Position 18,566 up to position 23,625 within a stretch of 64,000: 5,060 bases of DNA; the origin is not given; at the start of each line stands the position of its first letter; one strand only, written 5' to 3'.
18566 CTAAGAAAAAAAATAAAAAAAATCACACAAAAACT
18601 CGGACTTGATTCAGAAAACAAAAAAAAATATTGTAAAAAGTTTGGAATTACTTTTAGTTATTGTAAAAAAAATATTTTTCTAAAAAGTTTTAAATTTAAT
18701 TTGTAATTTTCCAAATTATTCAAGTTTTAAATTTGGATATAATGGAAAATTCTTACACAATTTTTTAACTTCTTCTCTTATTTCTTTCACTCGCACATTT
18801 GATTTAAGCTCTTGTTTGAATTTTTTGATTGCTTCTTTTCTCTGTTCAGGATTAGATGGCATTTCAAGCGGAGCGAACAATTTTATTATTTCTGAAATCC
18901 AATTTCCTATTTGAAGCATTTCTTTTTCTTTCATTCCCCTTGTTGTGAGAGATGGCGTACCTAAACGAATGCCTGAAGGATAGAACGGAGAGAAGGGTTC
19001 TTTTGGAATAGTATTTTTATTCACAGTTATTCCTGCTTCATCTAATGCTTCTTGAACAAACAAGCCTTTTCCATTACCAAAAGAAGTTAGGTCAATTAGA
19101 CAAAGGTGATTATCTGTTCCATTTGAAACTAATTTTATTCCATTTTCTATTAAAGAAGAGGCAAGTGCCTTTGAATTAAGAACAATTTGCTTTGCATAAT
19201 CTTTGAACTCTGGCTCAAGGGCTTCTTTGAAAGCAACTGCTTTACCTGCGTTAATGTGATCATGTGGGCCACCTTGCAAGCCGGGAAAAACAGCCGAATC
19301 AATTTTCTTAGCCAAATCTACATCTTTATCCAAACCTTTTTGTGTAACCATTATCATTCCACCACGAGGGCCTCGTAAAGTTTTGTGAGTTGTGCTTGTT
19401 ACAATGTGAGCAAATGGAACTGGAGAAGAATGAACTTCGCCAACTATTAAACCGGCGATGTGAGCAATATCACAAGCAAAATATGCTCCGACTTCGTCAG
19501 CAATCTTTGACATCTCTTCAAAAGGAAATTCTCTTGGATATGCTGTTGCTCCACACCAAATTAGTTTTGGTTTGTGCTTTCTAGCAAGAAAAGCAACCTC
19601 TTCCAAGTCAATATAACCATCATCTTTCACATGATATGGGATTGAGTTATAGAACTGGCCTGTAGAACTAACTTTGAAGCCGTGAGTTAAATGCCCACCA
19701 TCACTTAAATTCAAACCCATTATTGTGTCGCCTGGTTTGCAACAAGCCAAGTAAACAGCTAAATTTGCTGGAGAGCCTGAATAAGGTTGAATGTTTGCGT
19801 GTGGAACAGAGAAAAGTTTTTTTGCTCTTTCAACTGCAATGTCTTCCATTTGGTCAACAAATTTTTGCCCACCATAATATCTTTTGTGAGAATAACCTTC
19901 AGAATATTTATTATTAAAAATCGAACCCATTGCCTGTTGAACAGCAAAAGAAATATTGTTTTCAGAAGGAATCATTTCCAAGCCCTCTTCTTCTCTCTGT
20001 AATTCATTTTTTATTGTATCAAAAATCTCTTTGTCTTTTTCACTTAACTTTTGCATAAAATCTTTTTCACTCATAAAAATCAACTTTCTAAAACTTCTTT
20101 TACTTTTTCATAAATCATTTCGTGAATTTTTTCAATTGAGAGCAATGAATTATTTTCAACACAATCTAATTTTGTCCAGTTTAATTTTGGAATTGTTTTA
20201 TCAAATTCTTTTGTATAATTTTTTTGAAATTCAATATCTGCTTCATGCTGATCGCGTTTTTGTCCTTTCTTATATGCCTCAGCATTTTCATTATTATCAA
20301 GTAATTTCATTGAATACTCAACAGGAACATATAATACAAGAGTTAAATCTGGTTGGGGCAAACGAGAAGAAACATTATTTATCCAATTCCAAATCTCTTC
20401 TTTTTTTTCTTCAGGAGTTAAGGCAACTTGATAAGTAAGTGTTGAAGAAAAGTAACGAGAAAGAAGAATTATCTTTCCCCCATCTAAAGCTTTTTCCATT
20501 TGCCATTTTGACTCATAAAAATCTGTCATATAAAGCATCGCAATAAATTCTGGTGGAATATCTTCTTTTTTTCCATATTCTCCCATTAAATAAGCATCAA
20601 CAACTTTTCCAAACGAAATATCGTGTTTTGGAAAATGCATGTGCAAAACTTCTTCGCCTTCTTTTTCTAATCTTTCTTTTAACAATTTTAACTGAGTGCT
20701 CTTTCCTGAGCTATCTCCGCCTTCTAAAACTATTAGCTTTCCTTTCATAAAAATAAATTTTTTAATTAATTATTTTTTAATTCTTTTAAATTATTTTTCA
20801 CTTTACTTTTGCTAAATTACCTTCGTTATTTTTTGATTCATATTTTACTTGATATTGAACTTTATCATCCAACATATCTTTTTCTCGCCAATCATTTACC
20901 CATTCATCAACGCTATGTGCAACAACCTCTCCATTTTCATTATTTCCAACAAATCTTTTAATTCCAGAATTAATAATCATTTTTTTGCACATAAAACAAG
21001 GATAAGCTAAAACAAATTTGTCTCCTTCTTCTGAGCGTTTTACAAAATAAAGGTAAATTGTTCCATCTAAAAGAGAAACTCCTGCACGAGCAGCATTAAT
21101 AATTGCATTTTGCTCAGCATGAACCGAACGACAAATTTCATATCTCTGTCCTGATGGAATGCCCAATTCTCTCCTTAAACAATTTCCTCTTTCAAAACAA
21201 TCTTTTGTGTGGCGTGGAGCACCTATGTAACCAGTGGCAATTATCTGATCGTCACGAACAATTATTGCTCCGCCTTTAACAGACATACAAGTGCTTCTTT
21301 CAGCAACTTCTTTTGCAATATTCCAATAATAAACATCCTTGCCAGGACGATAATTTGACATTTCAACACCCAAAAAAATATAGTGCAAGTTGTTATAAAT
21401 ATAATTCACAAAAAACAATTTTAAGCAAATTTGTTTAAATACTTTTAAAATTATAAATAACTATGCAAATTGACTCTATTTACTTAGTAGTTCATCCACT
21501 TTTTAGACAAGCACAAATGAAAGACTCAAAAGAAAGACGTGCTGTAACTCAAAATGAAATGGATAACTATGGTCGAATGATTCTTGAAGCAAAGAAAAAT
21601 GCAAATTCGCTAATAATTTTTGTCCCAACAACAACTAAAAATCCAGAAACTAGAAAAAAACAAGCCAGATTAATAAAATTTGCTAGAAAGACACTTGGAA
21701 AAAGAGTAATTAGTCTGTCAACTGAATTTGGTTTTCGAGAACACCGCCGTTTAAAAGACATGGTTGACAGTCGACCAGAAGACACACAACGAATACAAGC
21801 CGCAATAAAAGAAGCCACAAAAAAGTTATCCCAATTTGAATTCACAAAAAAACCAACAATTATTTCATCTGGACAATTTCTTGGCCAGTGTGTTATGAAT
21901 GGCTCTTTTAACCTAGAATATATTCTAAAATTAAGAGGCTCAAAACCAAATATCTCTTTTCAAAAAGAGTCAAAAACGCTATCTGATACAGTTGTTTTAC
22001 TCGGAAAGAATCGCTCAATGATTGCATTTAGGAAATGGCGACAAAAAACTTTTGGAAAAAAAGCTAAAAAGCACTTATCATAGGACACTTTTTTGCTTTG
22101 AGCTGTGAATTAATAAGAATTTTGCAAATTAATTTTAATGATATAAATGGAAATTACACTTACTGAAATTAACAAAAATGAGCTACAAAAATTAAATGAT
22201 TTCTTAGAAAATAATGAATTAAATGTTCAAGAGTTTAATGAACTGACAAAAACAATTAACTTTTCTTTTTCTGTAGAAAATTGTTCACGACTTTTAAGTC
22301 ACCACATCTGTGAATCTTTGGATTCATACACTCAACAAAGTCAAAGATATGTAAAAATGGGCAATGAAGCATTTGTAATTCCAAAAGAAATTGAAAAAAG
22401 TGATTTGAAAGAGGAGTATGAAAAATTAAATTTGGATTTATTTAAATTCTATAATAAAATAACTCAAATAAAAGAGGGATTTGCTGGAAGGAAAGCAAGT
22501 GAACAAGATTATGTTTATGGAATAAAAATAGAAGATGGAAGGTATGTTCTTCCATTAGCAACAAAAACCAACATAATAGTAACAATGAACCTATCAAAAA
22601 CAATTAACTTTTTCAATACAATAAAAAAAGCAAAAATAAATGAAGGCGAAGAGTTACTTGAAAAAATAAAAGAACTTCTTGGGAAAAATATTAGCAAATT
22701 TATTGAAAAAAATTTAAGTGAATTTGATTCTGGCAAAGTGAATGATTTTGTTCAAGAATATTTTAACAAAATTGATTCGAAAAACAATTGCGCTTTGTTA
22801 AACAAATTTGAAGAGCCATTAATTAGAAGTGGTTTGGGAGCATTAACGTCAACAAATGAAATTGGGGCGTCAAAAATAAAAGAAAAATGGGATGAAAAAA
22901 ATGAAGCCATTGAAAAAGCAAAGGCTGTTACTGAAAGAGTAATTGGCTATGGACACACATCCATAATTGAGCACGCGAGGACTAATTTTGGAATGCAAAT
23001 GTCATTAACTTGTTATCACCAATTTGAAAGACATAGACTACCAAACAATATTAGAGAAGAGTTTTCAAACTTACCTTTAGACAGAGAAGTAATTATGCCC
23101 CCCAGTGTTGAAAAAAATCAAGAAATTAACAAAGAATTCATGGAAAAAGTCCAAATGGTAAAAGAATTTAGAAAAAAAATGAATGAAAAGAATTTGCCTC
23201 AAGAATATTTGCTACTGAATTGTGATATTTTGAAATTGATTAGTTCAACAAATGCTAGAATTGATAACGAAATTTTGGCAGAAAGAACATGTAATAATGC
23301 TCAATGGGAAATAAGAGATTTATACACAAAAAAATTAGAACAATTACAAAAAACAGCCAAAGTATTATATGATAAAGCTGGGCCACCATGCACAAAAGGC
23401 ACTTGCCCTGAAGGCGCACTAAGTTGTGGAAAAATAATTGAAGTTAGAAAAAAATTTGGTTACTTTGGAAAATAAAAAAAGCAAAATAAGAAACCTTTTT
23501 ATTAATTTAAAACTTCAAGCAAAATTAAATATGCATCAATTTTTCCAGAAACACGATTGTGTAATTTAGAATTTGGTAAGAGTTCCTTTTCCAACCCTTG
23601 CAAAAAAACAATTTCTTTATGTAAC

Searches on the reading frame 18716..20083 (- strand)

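Call 83: search_protein_families(library=pfam, proteins=[window:18716-20083:-], max_evalue=0.00001)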
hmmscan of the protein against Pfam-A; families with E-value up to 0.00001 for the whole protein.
window:18716-20083:- (455 aa): 1 family
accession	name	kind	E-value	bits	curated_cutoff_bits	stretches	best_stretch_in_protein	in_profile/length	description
PF00464.25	SHMT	-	6e-155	516.2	27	1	13-396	1-399/399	Serine hydroxymethyltransferase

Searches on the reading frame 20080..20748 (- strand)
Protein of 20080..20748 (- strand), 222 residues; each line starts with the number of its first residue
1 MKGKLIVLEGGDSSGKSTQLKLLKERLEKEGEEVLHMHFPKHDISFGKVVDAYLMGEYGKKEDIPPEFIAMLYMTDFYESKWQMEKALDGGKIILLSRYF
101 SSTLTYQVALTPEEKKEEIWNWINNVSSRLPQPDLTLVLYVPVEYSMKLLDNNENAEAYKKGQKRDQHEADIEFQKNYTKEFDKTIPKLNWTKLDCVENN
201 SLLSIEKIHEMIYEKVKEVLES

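Call 83: search_protein_families(library=pfam, proteins=[window:20080-20748:-], max_evalue=0.00001)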
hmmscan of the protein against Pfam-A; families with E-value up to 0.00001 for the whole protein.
window:20080-20748:- (222 aa): 1 family
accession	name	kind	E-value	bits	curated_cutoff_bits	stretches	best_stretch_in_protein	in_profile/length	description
PF02223.23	Thymidylate_kin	-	1.2e-24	87.5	27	1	8-186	1-163/185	Thymidylate kinase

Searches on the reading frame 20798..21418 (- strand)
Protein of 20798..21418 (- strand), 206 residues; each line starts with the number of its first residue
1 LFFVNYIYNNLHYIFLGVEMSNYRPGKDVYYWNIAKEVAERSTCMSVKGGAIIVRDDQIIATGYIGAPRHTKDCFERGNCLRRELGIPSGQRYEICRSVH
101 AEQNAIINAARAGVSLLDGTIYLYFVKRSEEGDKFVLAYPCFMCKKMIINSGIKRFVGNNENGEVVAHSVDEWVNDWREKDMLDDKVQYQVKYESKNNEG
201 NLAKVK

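Call 83: search_protein_families(library=pfam, proteins=[window:20798-21418:-], max_evalue=0.00001)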
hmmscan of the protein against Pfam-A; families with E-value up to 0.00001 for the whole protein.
window:20798-21418:- (206 aa): 2 families
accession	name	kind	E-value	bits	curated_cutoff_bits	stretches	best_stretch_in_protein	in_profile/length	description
PF00383.29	dCMP_cyt_deam_1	-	3.3e-18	65.9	25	1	27-157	3-99/102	Cytidine and deoxycytidylate deaminase zinc-binding region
PF14437.12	MafB19-deam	-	1.6e-09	38.2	27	1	30-164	6-105/142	MafB19-like deaminase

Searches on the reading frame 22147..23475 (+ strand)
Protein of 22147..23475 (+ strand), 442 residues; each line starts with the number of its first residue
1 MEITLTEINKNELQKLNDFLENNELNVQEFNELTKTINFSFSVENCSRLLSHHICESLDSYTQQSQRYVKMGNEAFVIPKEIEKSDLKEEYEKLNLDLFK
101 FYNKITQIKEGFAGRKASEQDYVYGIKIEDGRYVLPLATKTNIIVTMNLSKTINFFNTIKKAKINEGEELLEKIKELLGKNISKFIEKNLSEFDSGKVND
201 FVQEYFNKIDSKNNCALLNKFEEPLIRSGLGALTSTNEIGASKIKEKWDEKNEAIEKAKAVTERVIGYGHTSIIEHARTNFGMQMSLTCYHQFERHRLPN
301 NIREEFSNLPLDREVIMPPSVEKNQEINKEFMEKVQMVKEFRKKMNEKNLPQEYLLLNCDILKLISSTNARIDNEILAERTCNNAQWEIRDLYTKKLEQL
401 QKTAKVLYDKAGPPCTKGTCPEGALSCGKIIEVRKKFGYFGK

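Call 83: search_protein_families(library=pfam, proteins=[window:22147-23475:+], max_evalue=0.00001)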
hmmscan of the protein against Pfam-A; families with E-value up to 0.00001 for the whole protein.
window:22147-23475:+ (442 aa): 1 family
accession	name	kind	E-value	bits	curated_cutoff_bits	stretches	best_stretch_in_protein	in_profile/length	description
PF02511.20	Thy1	-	1.6e-49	168.7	24.8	2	35-177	55-184/191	Thymidylate synthase complementing protein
